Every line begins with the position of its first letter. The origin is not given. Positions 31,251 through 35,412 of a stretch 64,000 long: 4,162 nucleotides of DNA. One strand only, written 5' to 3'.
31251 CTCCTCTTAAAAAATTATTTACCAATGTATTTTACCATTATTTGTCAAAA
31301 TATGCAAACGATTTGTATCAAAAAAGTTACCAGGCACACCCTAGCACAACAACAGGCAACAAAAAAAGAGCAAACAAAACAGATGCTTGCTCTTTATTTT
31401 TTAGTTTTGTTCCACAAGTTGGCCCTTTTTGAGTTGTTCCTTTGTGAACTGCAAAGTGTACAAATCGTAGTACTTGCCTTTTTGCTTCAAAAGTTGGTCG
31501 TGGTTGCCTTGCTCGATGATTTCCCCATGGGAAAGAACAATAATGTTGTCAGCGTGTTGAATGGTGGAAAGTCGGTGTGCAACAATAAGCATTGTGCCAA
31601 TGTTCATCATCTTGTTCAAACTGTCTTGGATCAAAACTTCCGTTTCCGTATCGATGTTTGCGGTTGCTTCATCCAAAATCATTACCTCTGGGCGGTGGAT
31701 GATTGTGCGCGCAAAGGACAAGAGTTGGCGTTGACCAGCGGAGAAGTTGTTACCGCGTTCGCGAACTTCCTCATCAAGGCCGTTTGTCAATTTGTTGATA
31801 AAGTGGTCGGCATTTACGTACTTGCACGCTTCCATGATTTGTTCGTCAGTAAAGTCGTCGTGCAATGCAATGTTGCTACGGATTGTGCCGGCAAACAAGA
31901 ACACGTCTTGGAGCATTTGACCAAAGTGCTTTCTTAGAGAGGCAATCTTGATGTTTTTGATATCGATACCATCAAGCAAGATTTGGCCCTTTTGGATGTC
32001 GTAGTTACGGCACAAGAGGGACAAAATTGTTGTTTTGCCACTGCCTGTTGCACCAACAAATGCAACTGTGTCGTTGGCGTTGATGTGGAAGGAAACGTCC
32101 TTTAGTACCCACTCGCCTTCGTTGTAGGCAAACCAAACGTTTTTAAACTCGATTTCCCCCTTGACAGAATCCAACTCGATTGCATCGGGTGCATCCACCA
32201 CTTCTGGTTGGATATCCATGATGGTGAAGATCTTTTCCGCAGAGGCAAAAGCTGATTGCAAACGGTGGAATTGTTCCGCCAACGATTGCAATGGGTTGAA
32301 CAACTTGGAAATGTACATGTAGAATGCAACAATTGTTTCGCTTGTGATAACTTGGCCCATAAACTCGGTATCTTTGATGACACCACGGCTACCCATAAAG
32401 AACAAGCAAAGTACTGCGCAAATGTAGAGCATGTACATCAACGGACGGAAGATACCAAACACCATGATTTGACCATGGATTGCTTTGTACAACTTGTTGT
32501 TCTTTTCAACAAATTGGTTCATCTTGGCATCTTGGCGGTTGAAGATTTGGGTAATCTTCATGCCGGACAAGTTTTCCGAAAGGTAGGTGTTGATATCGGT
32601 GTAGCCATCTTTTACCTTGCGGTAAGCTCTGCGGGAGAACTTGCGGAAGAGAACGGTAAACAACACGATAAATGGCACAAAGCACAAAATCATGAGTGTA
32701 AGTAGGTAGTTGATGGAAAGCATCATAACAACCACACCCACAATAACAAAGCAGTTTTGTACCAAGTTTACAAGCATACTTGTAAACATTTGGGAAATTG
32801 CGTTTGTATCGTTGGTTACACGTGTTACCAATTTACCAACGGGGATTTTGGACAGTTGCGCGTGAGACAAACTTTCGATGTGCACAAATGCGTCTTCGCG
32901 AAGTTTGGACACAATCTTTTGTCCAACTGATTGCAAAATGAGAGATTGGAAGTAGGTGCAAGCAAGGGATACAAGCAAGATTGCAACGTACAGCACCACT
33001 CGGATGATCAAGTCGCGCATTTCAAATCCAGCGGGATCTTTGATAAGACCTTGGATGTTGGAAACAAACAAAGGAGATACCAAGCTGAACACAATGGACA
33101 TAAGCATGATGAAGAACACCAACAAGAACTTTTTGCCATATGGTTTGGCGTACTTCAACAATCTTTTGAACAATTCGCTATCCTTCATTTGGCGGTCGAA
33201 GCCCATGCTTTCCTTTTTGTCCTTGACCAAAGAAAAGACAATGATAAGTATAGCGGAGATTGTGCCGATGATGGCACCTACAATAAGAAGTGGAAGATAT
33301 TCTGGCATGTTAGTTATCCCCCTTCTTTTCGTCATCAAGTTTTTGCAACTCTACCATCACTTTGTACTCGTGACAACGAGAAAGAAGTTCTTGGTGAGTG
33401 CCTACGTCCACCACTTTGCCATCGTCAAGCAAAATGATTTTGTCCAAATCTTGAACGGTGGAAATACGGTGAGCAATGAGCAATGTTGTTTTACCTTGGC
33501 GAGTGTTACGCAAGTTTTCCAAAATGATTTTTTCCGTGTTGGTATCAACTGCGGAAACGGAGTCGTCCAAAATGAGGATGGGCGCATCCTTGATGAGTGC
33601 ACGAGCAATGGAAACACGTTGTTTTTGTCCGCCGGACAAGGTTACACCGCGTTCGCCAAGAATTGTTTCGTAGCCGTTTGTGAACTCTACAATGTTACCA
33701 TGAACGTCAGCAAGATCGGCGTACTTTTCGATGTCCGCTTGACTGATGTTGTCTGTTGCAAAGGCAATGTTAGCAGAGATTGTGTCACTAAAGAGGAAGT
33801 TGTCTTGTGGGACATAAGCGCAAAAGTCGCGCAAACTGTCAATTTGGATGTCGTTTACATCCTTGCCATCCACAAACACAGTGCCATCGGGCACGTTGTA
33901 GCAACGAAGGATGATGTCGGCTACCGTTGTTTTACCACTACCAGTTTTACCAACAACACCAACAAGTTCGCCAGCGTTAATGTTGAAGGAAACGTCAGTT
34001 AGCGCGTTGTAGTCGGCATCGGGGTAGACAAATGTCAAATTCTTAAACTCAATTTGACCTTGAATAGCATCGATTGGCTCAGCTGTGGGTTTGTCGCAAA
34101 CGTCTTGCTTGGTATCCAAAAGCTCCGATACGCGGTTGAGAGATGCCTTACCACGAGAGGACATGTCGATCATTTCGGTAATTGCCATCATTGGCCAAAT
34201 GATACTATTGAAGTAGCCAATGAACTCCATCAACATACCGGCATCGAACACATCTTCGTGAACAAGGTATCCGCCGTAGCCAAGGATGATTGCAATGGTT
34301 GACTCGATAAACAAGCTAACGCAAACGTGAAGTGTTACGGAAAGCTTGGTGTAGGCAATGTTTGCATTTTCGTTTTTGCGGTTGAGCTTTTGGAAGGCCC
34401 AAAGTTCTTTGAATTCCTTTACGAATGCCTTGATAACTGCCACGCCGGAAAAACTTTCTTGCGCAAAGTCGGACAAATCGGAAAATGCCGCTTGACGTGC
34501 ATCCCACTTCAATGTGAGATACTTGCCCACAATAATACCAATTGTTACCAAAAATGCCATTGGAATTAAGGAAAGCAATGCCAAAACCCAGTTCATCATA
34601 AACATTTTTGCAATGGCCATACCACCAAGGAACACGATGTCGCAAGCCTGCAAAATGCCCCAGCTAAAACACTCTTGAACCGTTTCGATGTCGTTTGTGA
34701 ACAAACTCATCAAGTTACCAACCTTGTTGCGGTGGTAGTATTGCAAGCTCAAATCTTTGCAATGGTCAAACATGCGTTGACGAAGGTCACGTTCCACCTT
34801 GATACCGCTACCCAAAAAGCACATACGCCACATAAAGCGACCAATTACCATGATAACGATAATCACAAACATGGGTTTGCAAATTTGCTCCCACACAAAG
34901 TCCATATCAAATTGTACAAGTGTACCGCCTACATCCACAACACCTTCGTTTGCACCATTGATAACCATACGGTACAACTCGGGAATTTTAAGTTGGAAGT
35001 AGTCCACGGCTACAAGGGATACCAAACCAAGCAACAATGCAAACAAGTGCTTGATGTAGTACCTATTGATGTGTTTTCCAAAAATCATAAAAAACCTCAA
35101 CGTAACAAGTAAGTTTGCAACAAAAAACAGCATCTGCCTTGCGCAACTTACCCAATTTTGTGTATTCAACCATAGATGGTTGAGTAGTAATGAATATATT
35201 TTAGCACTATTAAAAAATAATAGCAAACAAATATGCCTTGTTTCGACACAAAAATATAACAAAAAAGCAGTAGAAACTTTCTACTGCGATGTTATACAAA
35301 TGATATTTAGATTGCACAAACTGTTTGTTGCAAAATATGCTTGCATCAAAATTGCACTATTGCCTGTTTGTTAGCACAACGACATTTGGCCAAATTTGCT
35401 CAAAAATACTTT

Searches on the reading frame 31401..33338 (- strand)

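Call 37: search_protein_families(library=pfam, proteins=[window:31401-33338:-], max_evalue=0.00001)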
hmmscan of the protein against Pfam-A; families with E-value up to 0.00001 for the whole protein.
window:31401-33338:- (645 aa): 2 families
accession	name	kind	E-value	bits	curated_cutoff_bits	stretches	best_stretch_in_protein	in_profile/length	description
PF00664.28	ABC_membrane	-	8.7e-40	137.6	28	1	75-349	2-273/274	ABC transporter transmembrane region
PF00005.33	ABC_tran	-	2e-29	103.4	25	1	412-560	1-137/137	ABC transporter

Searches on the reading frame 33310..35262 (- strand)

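Call 37: search_protein_families(library=pfam, proteins=[window:33310-35262:-], max_evalue=0.00001)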
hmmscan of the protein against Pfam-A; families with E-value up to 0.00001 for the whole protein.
window:33310-35262:- (650 aa): 3 families
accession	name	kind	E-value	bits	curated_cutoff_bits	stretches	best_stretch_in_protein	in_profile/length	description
PF00664.28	ABC_membrane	-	1.1e-33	117.5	28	1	131-358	47-274/274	ABC transporter transmembrane region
PF00005.33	ABC_tran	-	8.6e-29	101.3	25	1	421-568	1-135/137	ABC transporter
PF02463.25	SMC_N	-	5.4e-06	26.4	40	0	436-610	29-209/220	RecF/RecN/SMC N terminal domain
